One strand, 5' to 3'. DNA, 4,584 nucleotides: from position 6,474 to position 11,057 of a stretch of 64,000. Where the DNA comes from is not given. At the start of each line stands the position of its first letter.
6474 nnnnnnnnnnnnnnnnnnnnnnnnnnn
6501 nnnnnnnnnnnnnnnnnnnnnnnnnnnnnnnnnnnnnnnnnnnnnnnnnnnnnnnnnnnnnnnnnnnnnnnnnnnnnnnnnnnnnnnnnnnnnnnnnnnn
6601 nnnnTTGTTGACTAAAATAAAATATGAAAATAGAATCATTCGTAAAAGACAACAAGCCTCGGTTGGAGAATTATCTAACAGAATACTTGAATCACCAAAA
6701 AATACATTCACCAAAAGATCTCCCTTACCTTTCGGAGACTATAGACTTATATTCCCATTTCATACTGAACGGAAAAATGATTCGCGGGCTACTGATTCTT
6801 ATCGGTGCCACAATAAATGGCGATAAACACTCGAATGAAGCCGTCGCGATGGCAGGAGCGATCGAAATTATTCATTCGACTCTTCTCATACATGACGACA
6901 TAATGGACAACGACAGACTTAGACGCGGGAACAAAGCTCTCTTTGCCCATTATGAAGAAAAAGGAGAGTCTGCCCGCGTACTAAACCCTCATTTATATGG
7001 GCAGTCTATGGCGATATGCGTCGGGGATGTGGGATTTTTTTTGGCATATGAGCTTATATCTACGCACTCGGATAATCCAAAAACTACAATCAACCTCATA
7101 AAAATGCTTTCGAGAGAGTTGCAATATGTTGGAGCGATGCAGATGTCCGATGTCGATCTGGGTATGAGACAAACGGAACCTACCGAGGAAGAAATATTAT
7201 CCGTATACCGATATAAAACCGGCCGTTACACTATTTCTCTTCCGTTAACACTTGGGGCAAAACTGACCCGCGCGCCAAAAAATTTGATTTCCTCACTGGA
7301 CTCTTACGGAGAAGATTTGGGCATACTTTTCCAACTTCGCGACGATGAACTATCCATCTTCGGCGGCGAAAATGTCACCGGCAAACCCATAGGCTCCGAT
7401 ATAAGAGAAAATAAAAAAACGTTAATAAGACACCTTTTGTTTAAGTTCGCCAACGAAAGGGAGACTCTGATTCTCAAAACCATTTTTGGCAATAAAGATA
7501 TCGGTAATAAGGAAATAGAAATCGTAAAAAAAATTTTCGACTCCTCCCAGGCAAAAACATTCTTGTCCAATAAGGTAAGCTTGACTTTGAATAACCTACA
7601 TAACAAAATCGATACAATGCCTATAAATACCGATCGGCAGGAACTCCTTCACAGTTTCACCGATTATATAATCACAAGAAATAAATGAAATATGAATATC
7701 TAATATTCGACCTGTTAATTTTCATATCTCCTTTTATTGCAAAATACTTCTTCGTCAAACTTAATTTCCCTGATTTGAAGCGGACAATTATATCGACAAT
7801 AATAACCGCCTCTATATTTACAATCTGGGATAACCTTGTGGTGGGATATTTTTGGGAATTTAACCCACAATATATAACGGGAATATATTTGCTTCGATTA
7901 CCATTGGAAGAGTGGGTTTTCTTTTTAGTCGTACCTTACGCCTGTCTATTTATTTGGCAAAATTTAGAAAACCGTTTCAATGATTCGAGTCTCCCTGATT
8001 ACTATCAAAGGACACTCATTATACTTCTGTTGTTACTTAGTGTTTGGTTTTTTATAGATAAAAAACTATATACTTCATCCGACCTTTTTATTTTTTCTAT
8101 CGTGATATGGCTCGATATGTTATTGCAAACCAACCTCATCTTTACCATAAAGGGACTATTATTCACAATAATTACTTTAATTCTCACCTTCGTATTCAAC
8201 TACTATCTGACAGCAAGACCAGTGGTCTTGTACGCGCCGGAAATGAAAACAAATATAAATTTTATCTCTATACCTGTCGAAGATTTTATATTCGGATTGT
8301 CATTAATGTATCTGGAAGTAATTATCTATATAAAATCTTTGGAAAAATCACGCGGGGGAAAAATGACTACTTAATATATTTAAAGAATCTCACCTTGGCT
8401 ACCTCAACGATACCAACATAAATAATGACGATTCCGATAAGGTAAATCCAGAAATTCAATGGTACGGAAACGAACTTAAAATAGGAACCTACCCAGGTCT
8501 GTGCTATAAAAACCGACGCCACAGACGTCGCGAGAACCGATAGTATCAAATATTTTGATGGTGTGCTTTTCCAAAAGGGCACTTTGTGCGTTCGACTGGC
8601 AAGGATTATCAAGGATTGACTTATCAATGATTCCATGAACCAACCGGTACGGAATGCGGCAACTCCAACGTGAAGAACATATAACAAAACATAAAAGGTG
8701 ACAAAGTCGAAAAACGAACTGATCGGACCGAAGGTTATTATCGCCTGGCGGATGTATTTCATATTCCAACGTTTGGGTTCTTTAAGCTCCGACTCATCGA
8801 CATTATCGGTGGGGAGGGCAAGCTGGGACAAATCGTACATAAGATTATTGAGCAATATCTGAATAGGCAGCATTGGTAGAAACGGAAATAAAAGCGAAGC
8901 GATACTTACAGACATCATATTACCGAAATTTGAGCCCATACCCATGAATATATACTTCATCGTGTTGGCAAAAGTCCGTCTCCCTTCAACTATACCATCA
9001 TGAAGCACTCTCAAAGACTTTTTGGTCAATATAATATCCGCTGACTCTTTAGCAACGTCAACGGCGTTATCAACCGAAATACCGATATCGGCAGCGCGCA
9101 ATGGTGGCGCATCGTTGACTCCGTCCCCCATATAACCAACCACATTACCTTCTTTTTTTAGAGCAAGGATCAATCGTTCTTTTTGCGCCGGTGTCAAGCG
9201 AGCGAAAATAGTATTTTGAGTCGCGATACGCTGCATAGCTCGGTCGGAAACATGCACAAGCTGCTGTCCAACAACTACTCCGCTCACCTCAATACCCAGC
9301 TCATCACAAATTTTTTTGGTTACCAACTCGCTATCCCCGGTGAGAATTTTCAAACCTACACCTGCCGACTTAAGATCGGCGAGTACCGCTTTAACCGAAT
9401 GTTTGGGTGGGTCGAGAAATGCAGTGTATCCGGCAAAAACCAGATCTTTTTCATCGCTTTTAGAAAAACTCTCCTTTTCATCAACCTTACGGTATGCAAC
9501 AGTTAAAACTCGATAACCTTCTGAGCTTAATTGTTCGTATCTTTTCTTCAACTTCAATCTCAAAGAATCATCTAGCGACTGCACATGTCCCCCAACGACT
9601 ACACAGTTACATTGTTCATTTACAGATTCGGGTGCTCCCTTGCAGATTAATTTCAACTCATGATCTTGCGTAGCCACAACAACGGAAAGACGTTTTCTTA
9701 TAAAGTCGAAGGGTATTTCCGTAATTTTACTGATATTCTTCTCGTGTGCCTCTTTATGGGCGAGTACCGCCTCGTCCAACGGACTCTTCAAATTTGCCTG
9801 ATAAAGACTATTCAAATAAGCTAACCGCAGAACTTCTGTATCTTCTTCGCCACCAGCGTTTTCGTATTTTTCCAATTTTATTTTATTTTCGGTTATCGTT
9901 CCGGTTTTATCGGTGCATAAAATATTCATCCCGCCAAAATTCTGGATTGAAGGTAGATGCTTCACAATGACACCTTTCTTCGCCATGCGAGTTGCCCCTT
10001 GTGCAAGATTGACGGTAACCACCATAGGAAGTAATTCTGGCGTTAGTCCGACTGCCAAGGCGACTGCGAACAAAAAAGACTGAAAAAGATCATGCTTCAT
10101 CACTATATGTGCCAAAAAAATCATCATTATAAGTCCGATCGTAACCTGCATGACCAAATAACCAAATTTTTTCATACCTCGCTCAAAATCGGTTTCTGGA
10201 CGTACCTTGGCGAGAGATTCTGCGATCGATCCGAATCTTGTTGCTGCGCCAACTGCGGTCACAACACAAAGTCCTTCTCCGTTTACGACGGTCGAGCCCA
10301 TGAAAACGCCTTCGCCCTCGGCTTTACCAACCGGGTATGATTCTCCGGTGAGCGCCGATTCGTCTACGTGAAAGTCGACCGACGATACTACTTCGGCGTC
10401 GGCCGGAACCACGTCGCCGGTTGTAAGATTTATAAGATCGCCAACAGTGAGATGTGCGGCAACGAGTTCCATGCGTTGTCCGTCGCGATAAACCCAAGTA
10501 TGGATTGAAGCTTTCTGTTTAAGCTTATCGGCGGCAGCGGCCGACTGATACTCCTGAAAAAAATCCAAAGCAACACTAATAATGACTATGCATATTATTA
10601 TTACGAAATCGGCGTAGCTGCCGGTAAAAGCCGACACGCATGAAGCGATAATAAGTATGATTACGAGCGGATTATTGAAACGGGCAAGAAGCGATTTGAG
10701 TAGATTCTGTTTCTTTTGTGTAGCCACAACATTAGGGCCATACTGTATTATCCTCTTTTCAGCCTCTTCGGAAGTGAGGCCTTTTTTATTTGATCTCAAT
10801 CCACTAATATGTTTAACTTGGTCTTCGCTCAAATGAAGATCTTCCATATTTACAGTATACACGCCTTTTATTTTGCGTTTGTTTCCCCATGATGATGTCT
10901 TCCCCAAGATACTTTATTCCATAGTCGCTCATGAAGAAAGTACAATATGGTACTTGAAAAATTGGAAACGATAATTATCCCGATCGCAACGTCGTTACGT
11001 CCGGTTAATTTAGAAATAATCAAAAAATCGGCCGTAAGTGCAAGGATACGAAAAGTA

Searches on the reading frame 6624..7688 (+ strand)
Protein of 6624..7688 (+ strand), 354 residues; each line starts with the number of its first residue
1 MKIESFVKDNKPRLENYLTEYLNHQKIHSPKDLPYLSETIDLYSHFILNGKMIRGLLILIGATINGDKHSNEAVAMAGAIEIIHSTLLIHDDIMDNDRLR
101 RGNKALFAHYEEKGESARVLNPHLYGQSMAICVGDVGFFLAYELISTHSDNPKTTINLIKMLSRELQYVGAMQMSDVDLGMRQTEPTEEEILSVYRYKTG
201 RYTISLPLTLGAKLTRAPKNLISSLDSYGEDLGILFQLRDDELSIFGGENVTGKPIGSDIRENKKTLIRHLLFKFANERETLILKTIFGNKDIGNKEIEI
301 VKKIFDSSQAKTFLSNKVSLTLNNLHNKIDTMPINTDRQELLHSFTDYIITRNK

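Call 90: search_protein_families(library=pfam, proteins=[window:6624-7688:+], max_evalue=0.00001)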
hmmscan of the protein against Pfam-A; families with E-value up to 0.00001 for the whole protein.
window:6624-7688:+ (354 aa): 1 family
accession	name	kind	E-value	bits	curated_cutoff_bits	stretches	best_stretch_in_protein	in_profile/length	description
PF00348.22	polyprenyl_synt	-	3.4e-49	167.8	27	1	42-299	7-245/251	Polyprenyl synthetase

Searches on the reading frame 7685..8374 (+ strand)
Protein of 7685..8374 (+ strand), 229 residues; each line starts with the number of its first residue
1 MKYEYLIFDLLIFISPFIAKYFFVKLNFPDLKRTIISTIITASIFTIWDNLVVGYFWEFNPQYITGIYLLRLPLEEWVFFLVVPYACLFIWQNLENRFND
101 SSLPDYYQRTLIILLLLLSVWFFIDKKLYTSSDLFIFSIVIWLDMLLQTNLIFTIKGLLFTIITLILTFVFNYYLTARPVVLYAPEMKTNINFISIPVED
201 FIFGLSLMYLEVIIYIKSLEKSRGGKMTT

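Call 90: search_protein_families(library=pfam, proteins=[window:7685-8374:+], max_evalue=0.00001)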
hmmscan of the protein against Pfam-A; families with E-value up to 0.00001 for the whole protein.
window:7685-8374:+ (229 aa): 1 family
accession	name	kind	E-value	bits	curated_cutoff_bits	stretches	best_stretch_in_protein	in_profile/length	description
PF18916.5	Lycopene_cyc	-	1.6e-18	67.5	27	2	127-215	2-89/92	Lycopene cyclase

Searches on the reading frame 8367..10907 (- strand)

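Call 90: search_protein_families(library=pfam, proteins=[window:8367-10907:-], max_evalue=0.00001)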
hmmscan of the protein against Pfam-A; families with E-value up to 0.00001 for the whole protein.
window:8367-10907:- (846 aa): 5 families
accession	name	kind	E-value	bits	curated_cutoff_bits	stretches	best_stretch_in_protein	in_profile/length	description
PF00122.25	E1-E2_ATPase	-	4.3e-47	160.4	28.1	1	135-311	5-181/181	E1-E2 ATPase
PF00689.26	Cation_ATPase_C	-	1e-26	94.2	27.3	1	676-839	1-174/175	Cation transporting ATPase, C-terminus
PF00690.31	Cation_ATPase_N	-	2.3e-17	62.8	20.4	1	37-92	13-69/69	Cation transporter/ATPase, N-terminus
PF00702.32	Hydrolase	-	1.6e-12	48.6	26.4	1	329-607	3-191/191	haloacid dehalogenase-like hydrolase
PF13246.12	Cation_ATPase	-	1.5e-08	34.9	21.7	1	382-434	36-89/91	Cation transport ATPase (P-type)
